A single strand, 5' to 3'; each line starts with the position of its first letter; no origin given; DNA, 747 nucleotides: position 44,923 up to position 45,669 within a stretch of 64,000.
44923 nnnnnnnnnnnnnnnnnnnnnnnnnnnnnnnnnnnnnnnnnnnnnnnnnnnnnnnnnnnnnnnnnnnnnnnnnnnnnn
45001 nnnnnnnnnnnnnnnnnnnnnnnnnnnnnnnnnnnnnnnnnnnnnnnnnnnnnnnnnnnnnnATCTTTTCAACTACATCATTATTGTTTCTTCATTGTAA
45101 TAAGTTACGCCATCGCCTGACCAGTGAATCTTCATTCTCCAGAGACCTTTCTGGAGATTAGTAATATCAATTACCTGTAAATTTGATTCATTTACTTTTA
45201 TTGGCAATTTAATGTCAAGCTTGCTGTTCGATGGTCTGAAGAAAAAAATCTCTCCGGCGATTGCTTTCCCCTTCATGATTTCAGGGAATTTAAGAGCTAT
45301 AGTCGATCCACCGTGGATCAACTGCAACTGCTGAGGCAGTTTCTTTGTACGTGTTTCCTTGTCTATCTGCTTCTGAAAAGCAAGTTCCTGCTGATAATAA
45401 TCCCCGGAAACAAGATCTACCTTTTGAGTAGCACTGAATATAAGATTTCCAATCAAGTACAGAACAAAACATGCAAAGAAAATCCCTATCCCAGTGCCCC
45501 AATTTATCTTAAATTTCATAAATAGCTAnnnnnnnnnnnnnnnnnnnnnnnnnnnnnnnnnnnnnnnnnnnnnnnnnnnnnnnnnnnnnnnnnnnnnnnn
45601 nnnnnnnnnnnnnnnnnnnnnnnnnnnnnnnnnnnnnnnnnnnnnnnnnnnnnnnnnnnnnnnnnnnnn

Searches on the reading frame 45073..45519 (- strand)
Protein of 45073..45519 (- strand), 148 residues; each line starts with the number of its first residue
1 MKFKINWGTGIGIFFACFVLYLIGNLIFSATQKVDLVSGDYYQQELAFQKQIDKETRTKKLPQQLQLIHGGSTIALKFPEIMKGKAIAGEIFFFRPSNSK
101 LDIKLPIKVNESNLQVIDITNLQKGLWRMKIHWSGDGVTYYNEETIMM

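Call 19: search_protein_families(library=pfam, proteins=[window:45073-45519:-], max_evalue=0.001)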
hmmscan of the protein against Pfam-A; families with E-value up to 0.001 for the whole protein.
window:45073-45519:- (148 aa): 1 family
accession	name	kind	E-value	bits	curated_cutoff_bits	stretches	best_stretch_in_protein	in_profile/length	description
PF05751.16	FixH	-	4.6e-18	66.1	23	1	4-145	1-148/150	FixH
